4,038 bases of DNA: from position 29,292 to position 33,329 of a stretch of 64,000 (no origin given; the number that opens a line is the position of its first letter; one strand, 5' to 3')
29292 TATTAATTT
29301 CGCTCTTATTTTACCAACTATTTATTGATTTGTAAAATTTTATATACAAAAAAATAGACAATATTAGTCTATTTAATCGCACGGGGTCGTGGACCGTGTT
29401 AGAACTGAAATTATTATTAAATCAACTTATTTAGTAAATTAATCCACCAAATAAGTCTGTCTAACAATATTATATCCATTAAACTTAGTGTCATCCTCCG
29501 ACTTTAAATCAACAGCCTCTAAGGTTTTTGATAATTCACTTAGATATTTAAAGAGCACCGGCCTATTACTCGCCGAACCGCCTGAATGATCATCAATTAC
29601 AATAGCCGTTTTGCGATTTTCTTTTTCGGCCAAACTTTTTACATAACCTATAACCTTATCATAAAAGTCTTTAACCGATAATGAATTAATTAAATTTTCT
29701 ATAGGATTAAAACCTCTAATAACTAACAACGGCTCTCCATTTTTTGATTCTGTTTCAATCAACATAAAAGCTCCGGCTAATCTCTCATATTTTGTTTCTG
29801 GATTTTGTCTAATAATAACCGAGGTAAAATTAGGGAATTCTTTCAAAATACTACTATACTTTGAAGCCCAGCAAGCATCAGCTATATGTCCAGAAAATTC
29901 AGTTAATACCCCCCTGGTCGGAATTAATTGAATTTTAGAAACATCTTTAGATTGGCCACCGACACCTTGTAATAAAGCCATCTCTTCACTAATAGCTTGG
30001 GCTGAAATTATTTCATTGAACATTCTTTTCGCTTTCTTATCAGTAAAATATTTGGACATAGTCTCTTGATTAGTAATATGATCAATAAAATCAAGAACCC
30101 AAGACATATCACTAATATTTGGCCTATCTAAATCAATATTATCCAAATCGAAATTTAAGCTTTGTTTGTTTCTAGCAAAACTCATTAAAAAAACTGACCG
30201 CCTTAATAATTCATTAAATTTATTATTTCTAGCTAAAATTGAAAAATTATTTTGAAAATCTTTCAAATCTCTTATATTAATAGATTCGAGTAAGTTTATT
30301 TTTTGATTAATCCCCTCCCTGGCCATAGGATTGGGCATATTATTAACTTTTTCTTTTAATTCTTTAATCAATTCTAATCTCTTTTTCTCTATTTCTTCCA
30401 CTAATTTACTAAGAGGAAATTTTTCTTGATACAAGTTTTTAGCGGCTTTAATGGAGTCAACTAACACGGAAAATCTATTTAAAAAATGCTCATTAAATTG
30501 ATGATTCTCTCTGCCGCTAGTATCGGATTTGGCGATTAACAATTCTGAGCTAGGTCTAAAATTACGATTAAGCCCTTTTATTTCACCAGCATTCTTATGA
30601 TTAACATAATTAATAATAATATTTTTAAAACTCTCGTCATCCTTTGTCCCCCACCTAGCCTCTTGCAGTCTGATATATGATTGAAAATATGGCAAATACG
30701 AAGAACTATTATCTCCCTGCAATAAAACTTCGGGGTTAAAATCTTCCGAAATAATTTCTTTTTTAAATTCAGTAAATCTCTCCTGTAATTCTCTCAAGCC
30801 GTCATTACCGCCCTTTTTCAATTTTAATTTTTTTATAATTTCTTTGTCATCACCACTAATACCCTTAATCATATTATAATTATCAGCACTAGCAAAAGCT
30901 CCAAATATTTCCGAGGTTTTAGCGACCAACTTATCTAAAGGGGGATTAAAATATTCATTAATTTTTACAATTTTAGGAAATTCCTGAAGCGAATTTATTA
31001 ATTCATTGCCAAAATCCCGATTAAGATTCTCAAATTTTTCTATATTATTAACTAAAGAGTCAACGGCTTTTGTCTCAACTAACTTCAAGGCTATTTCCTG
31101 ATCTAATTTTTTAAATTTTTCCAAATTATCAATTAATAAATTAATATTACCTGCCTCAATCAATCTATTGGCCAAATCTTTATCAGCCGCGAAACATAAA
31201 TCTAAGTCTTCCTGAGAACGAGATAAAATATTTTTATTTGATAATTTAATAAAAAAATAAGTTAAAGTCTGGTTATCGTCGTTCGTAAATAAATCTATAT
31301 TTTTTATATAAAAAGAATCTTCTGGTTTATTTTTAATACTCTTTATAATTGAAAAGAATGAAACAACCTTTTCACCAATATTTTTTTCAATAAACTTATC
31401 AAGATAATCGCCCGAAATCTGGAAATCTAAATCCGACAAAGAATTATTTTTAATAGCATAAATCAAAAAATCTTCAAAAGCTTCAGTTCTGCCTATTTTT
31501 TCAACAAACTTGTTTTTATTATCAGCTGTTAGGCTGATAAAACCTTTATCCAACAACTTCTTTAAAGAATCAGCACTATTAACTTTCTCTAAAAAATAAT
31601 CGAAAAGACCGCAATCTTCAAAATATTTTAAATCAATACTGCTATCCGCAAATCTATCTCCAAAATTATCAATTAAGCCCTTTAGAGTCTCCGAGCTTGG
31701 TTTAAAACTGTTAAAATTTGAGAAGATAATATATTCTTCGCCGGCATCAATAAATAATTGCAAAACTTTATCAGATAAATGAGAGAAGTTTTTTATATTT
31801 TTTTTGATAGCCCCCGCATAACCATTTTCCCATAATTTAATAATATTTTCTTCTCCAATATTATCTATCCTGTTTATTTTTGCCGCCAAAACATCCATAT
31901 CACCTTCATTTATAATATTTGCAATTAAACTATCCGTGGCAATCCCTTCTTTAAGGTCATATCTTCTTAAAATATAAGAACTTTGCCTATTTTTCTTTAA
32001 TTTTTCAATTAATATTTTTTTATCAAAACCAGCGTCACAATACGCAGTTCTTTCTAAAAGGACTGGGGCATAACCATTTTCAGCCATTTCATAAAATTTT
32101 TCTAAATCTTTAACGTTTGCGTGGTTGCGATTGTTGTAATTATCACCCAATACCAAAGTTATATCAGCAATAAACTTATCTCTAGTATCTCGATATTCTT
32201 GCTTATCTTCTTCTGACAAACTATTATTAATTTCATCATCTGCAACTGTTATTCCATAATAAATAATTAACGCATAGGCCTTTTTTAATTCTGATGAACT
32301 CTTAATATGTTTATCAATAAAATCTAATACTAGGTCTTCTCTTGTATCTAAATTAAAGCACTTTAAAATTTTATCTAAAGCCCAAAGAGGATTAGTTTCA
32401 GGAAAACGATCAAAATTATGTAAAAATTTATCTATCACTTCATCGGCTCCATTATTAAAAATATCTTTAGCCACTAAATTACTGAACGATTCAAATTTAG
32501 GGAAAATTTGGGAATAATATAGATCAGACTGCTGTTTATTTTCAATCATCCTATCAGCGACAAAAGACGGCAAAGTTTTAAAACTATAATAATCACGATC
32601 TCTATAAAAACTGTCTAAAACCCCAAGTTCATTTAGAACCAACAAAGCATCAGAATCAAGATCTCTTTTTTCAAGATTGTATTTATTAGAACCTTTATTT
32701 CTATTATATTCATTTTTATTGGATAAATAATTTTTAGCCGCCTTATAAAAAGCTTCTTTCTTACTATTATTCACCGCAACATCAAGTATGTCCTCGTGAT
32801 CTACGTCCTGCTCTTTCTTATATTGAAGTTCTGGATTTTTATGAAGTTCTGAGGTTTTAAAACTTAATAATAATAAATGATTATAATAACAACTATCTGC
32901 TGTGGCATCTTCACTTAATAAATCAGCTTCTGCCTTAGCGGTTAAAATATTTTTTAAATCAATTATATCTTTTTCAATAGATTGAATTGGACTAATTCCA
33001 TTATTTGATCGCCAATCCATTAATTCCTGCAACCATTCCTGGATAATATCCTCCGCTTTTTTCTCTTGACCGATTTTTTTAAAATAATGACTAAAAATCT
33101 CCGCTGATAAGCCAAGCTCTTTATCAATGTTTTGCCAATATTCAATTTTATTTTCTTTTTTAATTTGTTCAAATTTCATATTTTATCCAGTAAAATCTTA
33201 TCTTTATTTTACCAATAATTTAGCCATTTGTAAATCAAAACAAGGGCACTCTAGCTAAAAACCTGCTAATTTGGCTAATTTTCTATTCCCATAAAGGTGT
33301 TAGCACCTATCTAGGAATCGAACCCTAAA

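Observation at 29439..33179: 1246-aa cytoplasmic-looking orphan protein with a possible C-terminal Cys-His catalytic domain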

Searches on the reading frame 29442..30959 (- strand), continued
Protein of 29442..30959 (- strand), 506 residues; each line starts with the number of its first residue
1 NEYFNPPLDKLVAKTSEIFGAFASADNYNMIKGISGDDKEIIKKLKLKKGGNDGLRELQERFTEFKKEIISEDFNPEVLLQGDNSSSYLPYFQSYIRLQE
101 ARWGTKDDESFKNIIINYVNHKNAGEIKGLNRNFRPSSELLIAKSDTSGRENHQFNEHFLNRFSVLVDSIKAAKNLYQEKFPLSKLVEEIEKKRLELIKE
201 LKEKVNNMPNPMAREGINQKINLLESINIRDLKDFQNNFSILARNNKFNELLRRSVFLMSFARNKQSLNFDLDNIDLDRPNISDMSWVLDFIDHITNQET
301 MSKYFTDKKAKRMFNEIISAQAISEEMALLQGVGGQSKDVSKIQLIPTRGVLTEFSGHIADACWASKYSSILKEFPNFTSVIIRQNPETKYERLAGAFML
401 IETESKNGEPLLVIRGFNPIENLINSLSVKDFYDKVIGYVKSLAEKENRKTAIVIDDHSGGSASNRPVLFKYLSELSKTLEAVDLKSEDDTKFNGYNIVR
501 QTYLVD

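Call 63: search_protein_families(library=pfam, alignment_id=A4, max_evalue=0.001)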
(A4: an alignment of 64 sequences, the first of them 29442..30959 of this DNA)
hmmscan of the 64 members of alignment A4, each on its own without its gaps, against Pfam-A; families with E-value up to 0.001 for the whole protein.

A. member 1, window:29442-30959:- (506 aa): 0 families

B. families by the number of members that match (of 64 scanned): 9 families
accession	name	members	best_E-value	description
PF25082.1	GIPC1_GH2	2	3e-07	GIPC1-3 GH2 domain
PF06840.17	PDC10_C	1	1.8e-06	Programmed cell death protein 10, C-terminal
PF14805.11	THDPS_N_2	1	1.9e-06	Tetrahydrodipicolinate N-succinyltransferase N-terminal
PF13154.11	DUF3991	1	3.2e-06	Protein of unknown function (DUF3991)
PF18105.7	PGM1_C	1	0.00024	PGM1 C-terminal domain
PF16559.10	GIT_CC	1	0.0003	GIT coiled-coil Rho guanine nucleotide exchange factor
PF05961.16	Chordopox_A13L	1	0.00034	Chordopoxvirus A13L protein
PF24132.1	DUF7399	1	0.00041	Family of unknown function (DUF7399)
PF05696.16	DUF826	1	0.00079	Protein of unknown function (DUF826)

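Call 69: fold_search(model_id=the predicted structure, library=viral)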
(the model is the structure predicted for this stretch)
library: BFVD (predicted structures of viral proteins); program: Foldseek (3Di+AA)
matches with E <= 10: 275; with E <= 0.001: 0
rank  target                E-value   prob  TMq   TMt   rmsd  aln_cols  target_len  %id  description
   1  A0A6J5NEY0            7.9e-02  0.47  0.15  0.11  28.2       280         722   10  Uncharacterized protein [uncultured Caudovirales phage]
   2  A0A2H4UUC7            1.3e-01  0.98  0.18  0.50   5.5       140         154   12  N-acyltransferase [Bodo saltans virus]
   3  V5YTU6                1.8e-01  0.98  0.13  0.42   3.0        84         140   18  Uncharacterized protein [Pseudomonas phage PPpW-4]
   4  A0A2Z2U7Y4            1.9e-01  0.96  0.13  0.37   3.9        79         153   14  Uncharacterized protein [Ralstonia phage RPSC1]
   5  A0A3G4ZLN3            2.1e-01  0.91  0.17  0.40   6.0       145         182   13  N-acyltransferase [Terrestrivirus sp.]
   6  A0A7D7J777            3.4e-01  0.87  0.14  0.39   3.7        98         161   11  (no name in the UniProt tables at hand)
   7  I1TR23                4.9e-01  0.54  0.13  0.39   6.1       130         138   12  (no name in the UniProt tables at hand)
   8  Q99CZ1                5.2e-01  0.16  0.11  0.16  18.3       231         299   14  Uncharacterized protein [Bovine herpesvirus 4 (strain DN-599)]
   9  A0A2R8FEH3            5.7e-01  0.41  0.15  0.28   7.6       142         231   10  N-acetyltransferase domain-containing protein [Brazilian cedratvirus IHUMI]
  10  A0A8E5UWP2            7.2e-01  0.75  0.14  0.42   4.0       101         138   15  (no name in the UniProt tables at hand)
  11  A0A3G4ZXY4            7.5e-01  0.10  0.09  0.09  16.8       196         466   17  Uncharacterized protein [Edafosvirus sp.]
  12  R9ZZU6                7.5e-01  0.06  0.12  0.05  27.0       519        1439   11  Uncharacterized protein [Cellulophaga phage phi46:3]
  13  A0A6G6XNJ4            7.9e-01  0.12  0.09  0.16  15.9       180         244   13  (no name in the UniProt tables at hand)
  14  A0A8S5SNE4            8.6e-01  0.60  0.15  0.46   5.9       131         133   16  Acetyltransferase [Siphoviridae sp. ct7Qv4]
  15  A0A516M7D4            8.6e-01  0.35  0.17  0.30   6.6       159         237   11  (no name in the UniProt tables at hand)
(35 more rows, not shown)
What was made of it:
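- On GNAT / acyl-CoA N-acyltransferase fold superfamily: BFVD gives the same picture (call 69).
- An independent library gives N-acyl/acetyltransferases, NMT and FemAB (call 69).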

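Call 76: search_dna_similar(query=window:29442-30959:-, collection=plasmids, mode=protein, max_evalue=0.001, max_rows=15)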
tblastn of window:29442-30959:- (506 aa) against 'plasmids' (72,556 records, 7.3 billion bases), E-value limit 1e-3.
No match.

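Call 77: search_dna_similar(query=window:29442-30959:-, collection=phages, mode=protein, max_evalue=0.001, max_rows=15)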
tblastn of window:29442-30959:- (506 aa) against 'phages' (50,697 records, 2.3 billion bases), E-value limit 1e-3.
No match.

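Call 78: search_dna_similar(query=L037:5920-7527:+, collection=plasmids, mode=protein, max_evalue=0.001, max_rows=15)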
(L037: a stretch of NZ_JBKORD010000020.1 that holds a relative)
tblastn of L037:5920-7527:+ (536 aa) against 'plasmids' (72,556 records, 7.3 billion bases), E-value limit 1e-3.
No match.
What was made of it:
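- Tried and rejected: The plasmid and phage collections hold no homologue of either the query module or the Nocardia version (calls 76-78).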

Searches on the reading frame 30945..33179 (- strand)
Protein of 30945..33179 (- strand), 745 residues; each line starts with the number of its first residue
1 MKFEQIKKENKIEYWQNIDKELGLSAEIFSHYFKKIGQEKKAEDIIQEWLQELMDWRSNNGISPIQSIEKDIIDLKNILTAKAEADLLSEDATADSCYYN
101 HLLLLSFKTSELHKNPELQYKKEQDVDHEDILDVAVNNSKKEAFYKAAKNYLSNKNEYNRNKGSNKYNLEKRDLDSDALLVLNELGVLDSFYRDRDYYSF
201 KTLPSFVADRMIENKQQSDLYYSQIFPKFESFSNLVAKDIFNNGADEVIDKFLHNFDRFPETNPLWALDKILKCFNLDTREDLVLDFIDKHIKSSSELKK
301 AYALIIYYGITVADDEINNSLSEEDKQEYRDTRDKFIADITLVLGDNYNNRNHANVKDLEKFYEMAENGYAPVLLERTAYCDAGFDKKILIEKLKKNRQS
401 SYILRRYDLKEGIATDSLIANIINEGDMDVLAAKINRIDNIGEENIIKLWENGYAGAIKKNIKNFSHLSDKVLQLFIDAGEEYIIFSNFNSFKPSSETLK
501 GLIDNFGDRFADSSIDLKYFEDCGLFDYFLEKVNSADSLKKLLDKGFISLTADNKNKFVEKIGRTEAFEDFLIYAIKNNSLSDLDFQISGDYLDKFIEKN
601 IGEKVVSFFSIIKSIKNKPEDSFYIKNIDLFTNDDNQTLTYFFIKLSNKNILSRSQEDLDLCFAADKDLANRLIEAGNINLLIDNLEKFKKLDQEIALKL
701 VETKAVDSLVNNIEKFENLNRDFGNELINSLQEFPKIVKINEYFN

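Call 54: predict_structure(alignment_id=A5)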
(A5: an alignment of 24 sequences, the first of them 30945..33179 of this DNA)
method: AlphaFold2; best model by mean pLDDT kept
length: 745 residues; sequences in the alignment: 24
mean_pLDDT: 92.1   pTM: 0.78
mean pLDDT of the five models: 92.1, 90.6, 90.3, 90.0, 89.8
residues with pLDDT >= 90: 598; 70-90: 134; 50-70: 13; < 50: 0
segments of 3 or more residues with pLDDT < 50: none
pLDDT, mean of each block of 10 residues (from residue 1): 58 87 94 93 93 91 87 95 94 94 96 95 93 95 97 92 87 95 95 95 97 93 95 96 94 95 96 77 93 94 94 92 95 97 91 91 97 91 90 96 90 92 96 93 93 94 94 94 92 94 92 91 95 93 92 94 92 90 87 92 86 89 94 91 93 94 94 92 94 94 92 92 90 89 87
secondary structure, 60 per line:
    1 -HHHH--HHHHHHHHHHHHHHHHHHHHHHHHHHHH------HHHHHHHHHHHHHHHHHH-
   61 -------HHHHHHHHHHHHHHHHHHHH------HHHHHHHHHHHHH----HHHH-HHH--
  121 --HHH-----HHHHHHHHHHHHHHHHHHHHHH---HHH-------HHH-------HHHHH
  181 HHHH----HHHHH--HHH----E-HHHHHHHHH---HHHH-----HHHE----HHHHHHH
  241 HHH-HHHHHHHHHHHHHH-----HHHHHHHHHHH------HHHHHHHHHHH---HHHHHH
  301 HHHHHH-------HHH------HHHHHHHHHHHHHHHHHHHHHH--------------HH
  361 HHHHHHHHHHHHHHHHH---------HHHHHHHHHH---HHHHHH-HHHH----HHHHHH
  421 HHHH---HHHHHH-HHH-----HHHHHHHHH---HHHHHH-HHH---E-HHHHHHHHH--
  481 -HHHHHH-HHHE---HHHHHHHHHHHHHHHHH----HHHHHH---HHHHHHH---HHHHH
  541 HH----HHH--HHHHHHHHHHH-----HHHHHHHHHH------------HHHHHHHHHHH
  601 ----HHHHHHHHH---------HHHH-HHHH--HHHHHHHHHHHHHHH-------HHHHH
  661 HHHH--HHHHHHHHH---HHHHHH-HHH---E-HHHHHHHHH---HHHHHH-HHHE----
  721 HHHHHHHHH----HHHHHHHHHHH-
elements in order (helices of 4 or more, strands of 3 or more residues): H2-5 H8-35 H42-59 H68-87 H94-106 H111-114 H131-152 H176-184 H189-193 H205-213 H217-220 H234-243 H245-258 H264-274 H281-291 H295-306 H323-344 H359-377 H387-396 H400-405 H407-410 H415-424 H428-433 H443-451 H455-460 H470-478 H482-487 H496-512 H517-522 H526-532 H536-542 H552-562 H568-577 H590-600 H605-613 H623-626 H628-631 H634-648 H656-664 H667-675 H679-684 H694-702 H706-711 H721-729 H734-744
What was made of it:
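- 30945..33179 (-): Residues 1-745: clade-specific all-alpha solenoid (about 45 helices). AF2 pLDDT 92.1, pTM 0.78 (call 54).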

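Call 56: fold_search(model_id=the predicted structure, library=pdb)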
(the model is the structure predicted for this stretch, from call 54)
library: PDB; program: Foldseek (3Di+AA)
matches with E <= 10: 549; with E <= 0.001: 0
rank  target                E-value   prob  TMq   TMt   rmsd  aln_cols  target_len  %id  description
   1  2p8q_A                1.0e-02  0.72  0.15  0.14  23.3       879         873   12  Crystal Structure of human Importin beta bound to the Snurportin1 IBB-domain (released 2008-01-22)
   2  7z8r_D                2.3e-02  0.66  0.16  0.13  21.2       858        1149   12  CAND1-CUL1-RBX1 (released 2023-04-19)
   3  4c0p_A                2.6e-02  0.54  0.14  0.12  25.2       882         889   10  Unliganded Transportin 3 (released 2014-01-22)
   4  8hq3_C                2.7e-02  0.60  0.14  0.12  23.2       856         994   11  KL1 in complex with CRM1-Ran-RanBP1 (released 2023-10-25)
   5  3c2h_A                2.7e-02  0.35  0.10  0.11  25.7       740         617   10  Crystal Structure of SYS-1 at 2.6A resolution (released 2008-05-20)
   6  9l5s_I                3.0e-02  0.60  0.15  0.15  28.2       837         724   10  Cryo-EM structure of the thermophile spliceosome (state B*Q1) (released 2025-03-12)
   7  8bda_E                3.0e-02  0.38  0.12  0.08  29.0       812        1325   12  IFTA complex in anterograde intraflagellar transport trains (Chlamydomonas reinhardtii) (released 2023-01-11)
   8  6igx_D                3.4e-02  0.63  0.16  0.16  27.0       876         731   12  Crystal structure of human CAP-G in complex with CAP-H (released 2019-03-13)
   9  3w3y_A                4.1e-02  0.38  0.13  0.11  25.7       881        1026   12  Crystal structure of Kap121p bound to Nup53p (released 2013-04-10)
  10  1xi4_A                4.4e-02  0.47  0.14  0.07  53.0       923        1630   10  Clathrin D6 Coat (released 2004-11-02)
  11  5di9_C                4.6e-02  0.51  0.15  0.12  24.9       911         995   10  Crystal Structure of hRio2 NES Reverse Mutant Peptide in complex with CRM1-Ran-RanBP1 (released 2015-09-16)
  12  6tvo_A                4.6e-02  0.35  0.12  0.10  25.0       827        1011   11  Human CRM1-RanGTP in complex with Leptomycin B (released 2020-07-08)
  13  1qgk_A                4.6e-02  0.21  0.09  0.08  26.9       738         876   12  STRUCTURE OF IMPORTIN BETA BOUND TO THE IBB DOMAIN OF IMPORTIN ALPHA (released 1999-05-24)
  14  9i05_Xj               4.7e-02  0.54  0.11  0.13  24.7       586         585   12  Cryo-EM structure of the large subunit of the mitochondrial ribosome from Toxoplasma gondii (released 2025-06-11)
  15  1ukl_A                4.7e-02  0.18  0.08  0.08  26.5       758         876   11  Crystal structure of Importin-beta and SREBP-2 complex (released 2003-12-09)
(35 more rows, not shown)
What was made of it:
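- The large solenoid suggests a scaffold role (calls 54, 56).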
